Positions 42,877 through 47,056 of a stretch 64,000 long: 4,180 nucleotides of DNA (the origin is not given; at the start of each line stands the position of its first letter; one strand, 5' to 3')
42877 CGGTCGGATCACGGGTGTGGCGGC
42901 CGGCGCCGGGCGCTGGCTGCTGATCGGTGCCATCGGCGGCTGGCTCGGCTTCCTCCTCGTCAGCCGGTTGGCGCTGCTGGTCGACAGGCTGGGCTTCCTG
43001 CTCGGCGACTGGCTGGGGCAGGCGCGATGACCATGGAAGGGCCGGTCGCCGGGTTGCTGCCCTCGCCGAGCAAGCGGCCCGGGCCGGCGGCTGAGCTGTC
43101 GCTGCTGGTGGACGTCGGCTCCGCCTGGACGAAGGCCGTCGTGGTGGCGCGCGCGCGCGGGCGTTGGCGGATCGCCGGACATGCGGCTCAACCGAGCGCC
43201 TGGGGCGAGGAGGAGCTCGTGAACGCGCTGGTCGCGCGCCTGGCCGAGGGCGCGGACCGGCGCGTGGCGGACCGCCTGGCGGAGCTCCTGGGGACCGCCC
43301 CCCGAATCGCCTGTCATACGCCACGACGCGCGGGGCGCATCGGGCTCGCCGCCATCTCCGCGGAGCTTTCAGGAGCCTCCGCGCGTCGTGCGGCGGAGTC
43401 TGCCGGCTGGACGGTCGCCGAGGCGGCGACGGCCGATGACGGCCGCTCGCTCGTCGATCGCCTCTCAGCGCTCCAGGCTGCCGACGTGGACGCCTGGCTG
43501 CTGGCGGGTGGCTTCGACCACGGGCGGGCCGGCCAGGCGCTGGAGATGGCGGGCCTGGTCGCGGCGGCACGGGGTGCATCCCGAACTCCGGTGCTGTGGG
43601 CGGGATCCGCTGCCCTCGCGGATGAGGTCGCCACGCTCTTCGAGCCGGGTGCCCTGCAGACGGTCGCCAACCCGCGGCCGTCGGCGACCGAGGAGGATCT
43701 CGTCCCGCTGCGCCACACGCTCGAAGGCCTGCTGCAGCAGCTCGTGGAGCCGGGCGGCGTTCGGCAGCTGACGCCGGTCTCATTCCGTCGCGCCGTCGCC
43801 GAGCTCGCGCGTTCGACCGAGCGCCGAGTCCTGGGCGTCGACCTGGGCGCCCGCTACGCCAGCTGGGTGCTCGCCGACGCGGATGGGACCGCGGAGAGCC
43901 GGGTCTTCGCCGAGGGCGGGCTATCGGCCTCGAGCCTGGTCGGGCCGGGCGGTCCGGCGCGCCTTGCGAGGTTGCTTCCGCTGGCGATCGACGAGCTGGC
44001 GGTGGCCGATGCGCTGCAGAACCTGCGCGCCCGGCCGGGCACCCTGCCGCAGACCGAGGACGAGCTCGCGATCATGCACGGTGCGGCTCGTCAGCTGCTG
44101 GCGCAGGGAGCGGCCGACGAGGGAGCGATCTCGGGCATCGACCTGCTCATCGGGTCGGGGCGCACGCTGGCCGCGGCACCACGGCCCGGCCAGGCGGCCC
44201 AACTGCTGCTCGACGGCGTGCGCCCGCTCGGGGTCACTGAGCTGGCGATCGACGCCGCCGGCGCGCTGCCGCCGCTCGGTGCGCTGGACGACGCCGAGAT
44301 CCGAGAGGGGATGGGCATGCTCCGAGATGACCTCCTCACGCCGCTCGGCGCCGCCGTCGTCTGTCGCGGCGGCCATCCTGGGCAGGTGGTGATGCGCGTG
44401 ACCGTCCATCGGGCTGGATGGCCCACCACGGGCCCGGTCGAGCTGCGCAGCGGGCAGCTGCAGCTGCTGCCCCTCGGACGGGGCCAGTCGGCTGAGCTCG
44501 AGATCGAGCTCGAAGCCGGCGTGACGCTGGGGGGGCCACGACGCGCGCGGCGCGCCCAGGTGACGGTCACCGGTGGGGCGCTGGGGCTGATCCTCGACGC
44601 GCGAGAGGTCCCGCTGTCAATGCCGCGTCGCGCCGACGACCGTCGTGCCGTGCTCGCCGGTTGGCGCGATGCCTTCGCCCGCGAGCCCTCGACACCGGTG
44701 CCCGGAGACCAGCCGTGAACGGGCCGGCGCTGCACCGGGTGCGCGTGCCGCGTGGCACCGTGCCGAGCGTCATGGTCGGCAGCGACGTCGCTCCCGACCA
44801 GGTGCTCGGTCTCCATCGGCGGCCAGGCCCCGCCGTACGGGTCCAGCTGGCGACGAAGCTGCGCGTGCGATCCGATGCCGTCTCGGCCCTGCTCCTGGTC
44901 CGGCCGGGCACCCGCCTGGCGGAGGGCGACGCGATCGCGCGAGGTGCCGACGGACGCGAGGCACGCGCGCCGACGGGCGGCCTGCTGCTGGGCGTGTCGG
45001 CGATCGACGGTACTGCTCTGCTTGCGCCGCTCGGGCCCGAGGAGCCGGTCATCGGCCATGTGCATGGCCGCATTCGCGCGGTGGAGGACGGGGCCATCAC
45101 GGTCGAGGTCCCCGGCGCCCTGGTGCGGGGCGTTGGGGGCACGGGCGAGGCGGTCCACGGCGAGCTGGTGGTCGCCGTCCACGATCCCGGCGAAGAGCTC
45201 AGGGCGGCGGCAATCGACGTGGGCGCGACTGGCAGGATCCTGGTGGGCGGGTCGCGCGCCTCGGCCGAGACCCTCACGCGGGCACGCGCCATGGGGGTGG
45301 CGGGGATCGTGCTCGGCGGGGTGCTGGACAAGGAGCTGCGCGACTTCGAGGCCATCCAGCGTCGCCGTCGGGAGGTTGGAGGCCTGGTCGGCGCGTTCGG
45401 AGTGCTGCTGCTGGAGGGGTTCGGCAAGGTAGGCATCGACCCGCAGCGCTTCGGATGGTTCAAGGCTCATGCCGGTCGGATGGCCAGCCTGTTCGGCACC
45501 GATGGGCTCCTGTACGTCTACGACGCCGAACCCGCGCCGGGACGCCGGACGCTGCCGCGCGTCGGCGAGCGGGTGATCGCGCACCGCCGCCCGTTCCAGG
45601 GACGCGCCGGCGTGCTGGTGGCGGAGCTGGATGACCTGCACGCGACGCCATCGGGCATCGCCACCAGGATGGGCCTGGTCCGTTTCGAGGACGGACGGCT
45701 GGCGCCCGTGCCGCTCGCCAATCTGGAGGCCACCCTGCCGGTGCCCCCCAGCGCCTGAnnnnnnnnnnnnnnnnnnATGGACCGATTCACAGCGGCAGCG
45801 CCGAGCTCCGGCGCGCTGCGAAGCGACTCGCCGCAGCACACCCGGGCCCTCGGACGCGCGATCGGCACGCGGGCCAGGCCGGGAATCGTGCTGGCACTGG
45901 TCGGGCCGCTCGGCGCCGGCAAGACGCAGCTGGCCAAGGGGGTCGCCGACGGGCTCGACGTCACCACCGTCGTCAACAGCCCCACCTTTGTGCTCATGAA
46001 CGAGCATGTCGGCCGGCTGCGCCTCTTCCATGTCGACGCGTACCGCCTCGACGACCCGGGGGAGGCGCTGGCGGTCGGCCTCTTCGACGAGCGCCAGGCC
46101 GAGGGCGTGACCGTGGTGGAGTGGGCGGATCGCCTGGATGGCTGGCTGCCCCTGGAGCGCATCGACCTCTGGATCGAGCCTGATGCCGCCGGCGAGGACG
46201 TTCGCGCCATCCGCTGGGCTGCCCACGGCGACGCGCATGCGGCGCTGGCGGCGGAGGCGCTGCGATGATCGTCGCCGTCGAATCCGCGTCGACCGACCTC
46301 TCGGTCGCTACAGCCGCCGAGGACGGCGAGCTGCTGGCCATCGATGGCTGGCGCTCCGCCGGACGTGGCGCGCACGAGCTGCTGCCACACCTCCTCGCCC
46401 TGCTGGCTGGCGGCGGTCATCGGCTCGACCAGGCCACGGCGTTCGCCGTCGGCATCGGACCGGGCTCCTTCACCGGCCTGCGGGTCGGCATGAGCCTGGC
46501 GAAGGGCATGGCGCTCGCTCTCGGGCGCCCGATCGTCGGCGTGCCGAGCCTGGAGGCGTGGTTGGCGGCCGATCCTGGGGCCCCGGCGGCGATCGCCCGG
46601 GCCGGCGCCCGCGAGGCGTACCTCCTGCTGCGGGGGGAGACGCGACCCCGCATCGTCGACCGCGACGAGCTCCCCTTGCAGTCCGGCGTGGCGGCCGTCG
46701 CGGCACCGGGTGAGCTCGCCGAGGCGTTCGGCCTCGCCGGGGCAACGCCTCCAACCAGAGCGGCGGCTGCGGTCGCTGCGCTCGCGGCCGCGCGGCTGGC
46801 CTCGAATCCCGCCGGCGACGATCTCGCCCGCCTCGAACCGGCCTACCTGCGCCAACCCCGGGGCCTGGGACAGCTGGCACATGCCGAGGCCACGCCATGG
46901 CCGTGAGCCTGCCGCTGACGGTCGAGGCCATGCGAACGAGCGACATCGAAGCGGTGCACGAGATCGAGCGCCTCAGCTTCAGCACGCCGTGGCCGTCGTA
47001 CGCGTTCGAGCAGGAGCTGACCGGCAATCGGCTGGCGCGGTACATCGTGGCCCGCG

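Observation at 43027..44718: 563-aa protein with two actin/Hsp70/sugar-kinase-like phosphate motifs at the centre of the operon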

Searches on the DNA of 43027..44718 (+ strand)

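Call 100: search_rna_families(sources=[L083, L085, L089, L091, L097, L103, L113, L172], threshold=gathering)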
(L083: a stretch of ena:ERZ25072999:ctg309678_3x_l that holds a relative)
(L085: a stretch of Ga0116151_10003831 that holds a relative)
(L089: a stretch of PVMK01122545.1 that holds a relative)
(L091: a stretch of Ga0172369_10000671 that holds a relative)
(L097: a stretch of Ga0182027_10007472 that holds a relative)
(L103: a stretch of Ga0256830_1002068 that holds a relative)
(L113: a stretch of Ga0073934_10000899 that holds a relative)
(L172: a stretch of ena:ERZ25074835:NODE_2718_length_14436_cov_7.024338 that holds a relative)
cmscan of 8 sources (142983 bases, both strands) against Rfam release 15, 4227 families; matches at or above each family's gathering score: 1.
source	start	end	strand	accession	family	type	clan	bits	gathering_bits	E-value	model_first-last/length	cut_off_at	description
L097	16015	16084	+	RF00005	tRNA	Gene; tRNA;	CL00001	58.8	29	8.7e-10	1-69/71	3'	tRNA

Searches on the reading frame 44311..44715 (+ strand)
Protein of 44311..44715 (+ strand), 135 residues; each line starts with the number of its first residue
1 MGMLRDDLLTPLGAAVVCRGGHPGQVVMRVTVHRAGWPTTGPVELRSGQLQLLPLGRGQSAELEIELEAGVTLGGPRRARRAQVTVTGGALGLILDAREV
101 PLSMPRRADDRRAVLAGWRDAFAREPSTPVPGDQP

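Call 80: search_solved_structures(query=A8, max_evalue=10)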
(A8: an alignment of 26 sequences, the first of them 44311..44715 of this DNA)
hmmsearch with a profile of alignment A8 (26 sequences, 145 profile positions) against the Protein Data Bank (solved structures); distinct sequences matched with E-value up to 10: 4.
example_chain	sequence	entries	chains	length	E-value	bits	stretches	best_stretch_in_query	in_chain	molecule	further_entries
4rzp_A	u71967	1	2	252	0.15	15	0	7-74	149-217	Engineered Protein OR366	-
3vac_A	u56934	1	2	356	1.5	11.8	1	55-99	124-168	CFA/I fimbrial subunit E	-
2hb0_A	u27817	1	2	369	1.8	11.5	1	55-99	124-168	CFA/I fimbrial subunit E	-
6k73_C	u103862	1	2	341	1.9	11.4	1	55-99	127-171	CFA/I fimbrial subunit E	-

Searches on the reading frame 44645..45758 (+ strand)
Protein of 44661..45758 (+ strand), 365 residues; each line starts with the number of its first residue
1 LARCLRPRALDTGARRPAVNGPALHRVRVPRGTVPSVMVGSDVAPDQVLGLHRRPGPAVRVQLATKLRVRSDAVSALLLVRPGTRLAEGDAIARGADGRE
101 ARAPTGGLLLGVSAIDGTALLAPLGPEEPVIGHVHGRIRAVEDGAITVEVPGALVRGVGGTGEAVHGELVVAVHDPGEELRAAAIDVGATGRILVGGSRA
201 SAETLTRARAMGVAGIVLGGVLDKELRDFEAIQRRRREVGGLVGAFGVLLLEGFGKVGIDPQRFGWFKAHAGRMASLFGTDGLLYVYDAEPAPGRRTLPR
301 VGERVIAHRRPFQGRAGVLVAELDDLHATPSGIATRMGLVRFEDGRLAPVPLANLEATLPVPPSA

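Call 5: search_protein_families(library=pfam, proteins=[window:44645-45634:+], max_evalue=0.01)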
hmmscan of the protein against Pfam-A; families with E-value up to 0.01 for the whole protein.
window:44645-45634:+ (329 aa): 0 families

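Call 6: search_protein_families(library=ncbifam, proteins=[window:44645-45634:+], max_evalue=0.01)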
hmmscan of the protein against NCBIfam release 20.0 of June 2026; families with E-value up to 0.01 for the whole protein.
window:44645-45634:+ (329 aa): 0 families

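Call 8: search_protein_families(library=pfam, proteins=[window:44661-45758:+], max_evalue=1)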
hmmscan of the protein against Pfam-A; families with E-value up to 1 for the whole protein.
window:44661-45758:+ (365 aa): 0 families

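Call 43: search_solved_structures(query=A4, max_evalue=10, show_alignments=2)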
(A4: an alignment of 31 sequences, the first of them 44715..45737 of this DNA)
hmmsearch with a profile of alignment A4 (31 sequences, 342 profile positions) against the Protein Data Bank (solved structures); distinct sequences matched with E-value up to 10: 43.
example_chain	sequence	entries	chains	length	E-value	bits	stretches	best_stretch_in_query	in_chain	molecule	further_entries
5i8l_A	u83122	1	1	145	1.6e-06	30.3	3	135-161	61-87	Lysozyme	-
8jch_W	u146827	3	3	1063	0.00045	22.3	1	257-315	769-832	Transcription elongation factor SPT5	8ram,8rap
8k5p_W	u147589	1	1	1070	0.00045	22.2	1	257-315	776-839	Transcription elongation factor SPT5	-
7nkx_Z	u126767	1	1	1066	0.00077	21.5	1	257-315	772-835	Transcription elongation factor SPT5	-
7nky_Z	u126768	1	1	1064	0.00083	21.4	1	257-315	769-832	Transcription elongation factor SPT5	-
9eh1_Z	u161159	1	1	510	0.0017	20.4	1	284-323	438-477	Transcription elongation factor SPT5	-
4u9o_A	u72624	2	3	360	0.014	17.3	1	59-100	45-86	Na(+)-translocating NADH-quinone reductase subunit A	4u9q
2e70_A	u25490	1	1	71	0.019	16.9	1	284-323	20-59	Transcription elongation factor SPT5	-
2xhc_A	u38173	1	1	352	0.02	16.9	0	269-314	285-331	TRANSCRIPTION ANTITERMINATION PROTEIN NUSG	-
7xk3_A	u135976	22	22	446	0.02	16.9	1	59-100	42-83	Na(+)-translocating NADH-quinone reductase subunit A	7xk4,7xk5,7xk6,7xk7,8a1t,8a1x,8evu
8a1u_A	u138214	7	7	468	0.021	16.8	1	59-100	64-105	Na(+)-translocating NADH-quinone reductase subunit A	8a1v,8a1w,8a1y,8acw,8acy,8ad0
8qsz_Y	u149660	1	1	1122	0.024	16.6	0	283-321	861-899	Transcription elongation factor spt5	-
4v4n_AU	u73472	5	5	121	0.028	16.4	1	266-334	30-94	50S ribosomal protein L24P | Large ribosomal subunit protein uL24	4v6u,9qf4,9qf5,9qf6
9sra_BU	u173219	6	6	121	0.037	16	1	265-334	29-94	Large ribosomal subunit protein uL24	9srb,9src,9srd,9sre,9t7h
5oik_Z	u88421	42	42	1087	0.068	15.1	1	284-323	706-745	Transcription elongation factor SPT5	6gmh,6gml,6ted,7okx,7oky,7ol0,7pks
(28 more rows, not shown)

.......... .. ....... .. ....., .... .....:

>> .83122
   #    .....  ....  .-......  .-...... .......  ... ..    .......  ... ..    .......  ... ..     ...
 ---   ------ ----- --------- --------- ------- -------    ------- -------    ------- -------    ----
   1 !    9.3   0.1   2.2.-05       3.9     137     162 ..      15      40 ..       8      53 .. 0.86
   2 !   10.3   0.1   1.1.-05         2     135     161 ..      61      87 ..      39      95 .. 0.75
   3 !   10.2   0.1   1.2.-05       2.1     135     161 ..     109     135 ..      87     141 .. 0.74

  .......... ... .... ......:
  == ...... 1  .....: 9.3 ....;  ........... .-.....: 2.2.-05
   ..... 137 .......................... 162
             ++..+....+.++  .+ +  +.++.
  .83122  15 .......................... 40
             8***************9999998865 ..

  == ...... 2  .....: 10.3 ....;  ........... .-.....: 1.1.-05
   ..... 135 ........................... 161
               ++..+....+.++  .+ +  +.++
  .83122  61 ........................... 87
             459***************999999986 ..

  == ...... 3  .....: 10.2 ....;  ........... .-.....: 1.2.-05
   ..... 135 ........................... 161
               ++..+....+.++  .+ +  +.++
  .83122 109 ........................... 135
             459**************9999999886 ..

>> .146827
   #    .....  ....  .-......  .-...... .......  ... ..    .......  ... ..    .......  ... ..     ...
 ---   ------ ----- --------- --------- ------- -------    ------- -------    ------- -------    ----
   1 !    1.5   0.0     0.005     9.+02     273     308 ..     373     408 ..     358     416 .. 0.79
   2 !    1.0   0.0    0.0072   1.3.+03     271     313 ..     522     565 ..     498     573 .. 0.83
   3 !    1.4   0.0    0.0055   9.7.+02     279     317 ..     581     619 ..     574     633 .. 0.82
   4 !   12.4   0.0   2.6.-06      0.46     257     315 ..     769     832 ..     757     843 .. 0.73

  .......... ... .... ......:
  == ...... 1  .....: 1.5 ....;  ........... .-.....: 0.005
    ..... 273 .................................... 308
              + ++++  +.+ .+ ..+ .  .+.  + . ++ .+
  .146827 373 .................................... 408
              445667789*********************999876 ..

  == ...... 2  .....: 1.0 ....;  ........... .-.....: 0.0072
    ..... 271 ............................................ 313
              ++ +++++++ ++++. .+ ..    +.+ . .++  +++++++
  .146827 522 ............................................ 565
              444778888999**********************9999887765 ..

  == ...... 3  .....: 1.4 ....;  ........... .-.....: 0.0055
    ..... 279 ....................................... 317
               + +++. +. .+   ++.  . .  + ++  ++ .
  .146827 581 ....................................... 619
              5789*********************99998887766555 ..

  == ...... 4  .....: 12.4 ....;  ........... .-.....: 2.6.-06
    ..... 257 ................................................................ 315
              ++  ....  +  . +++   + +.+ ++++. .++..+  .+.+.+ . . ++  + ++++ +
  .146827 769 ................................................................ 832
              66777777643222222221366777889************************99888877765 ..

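Call 44: search_protein_families(library=pfam, alignment_id=A4, max_evalue=1)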
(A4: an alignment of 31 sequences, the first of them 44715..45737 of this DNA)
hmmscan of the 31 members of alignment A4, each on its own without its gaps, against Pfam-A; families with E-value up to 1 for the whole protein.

A. member 1, window:44715-45737:+ (341 aa): 0 families

B. families by the number of members that match (of 31 scanned): 26 families (the first 25 are shown)
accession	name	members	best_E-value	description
PF13375.12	RnfC_N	13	2.3e-07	RnfC Barrel sandwich hybrid domain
PF00467.35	KOW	10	0.00012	KOW motif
PF05896.17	NQRA_N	10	0.00048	NqrA N-terminal barrel-sandwich hybrid domain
PF00364.28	Biotin_lipoyl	9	0.0005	Biotin-requiring enzyme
PF01551.29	Peptidase_M23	6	0.00086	Peptidase family M23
PF21668.3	RPOC_hybrid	4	0.00047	DNA-directed RNA polymerase subunit beta', hybrid domain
PF13533.13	Biotin_lipoyl_2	4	0.0048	Biotin-lipoyl like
PF09891.15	DUF2118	4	0.0053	Uncharacterized protein conserved in archaea (DUF2118)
PF11094.13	UL11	2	0.01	Membrane-associated tegument protein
PF07085.17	DRTGG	2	0.14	DRTGG domain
PF21531.3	Rv2175c_wHTH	2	0.14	DNA-binding protein Rv2175c, wHTH domain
PF19608.4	DUF6113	1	0.014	Family of unknown function (DUF6113)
PF13551.12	HTH_29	1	0.018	Winged helix-turn helix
PF23290.1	KOW5_SPT5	1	0.018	Transcription elongation factor SPT5, fifth KOW domain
PF00389.36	2-Hacid_dh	1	0.02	D-isomer specific 2-hydroxyacid dehydrogenase, catalytic domain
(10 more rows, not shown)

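Call 53: find_homologous_proteins(query=A4, max_evalue=0.001)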
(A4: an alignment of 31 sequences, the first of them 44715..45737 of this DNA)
Query A4 (31 sequences) (341 aa, profile of the alignment): 600 proteins with E <= 0.001 among 8000 candidates; the best 120 are listed.
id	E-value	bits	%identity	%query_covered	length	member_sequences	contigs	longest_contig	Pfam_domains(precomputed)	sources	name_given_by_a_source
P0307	5.3e-111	389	22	85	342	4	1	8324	-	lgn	-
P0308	2.8e-107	377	23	87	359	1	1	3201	-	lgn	-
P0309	3.1e-107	376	25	87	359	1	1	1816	-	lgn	-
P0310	2.2e-106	374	-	-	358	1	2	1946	-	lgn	-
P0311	4.5e-104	366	23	87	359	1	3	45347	-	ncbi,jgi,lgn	jgi:hypothetical protein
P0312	1.5e-103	364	27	71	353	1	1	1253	-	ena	-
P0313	2.4e-101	357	25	54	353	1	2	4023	-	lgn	-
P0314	2.9e-100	353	25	71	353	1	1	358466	-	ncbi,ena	-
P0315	2.4e-97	344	23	87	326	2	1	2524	-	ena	-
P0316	1.5e-84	302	68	100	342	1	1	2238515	-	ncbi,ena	-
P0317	1.1e-74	269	82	100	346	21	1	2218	-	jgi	jgi:hypothetical protein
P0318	2.9e-74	268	82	99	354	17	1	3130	-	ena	-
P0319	3.5e-74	268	81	100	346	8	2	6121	-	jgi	jgi:hypothetical protein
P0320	5.7e-74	267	79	100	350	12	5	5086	-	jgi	jgi:hypothetical protein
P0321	7.7e-74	267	79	99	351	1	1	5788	-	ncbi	ncbi:MAG TPA: hypothetical protein VF013_07460 [Candidatus Limnocylindria bacterium]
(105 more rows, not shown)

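Call 71: search_protein_families(library=padloc, proteins=[window:44715-45758:+], max_evalue=0.01)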
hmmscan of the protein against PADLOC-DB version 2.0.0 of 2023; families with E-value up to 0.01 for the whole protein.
window:44715-45758:+ (347 aa): 0 families

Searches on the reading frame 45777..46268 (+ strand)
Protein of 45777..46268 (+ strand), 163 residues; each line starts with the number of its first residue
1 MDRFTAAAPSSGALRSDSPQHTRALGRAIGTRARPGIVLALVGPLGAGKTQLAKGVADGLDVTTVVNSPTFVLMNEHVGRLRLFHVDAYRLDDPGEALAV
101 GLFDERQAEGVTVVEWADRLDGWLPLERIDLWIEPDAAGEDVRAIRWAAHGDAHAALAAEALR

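Call 5: search_protein_families(library=pfam, proteins=[window:45777-46268:+], max_evalue=0.01)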
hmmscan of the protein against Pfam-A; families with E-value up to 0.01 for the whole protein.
window:45777-46268:+ (163 aa): 3 families
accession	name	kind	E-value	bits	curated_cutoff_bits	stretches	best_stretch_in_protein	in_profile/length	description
PF02367.23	TsaE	-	1.3e-31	109.7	26.6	1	17-136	2-121/128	Threonylcarbamoyl adenosine biosynthesis protein TsaE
PF03969.22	AFG1_ATPase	-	0.005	16.3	27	0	15-76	38-101/361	AFG1-like ATPase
PF00004.35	AAA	-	0.0093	16.9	21.2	0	40-72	2-35/131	ATPase family associated with various cellular activities (AAA)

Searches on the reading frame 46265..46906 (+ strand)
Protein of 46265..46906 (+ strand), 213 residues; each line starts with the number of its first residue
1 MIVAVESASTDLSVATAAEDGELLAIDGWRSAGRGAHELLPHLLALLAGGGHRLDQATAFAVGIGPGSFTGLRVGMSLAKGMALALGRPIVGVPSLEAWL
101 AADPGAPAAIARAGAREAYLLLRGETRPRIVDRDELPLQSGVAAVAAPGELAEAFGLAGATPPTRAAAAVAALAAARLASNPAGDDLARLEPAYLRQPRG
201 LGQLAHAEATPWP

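Call 5: search_protein_families(library=pfam, proteins=[window:46265-46906:+], max_evalue=0.01)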
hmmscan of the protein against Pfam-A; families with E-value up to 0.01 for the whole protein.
window:46265-46906:+ (213 aa): 1 family
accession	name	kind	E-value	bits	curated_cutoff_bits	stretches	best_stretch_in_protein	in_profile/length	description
PF00814.31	TsaD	-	4.4e-16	59.8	24.8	1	38-104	32-98/264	tRNA N6-adenosine threonylcarbamoyltransferase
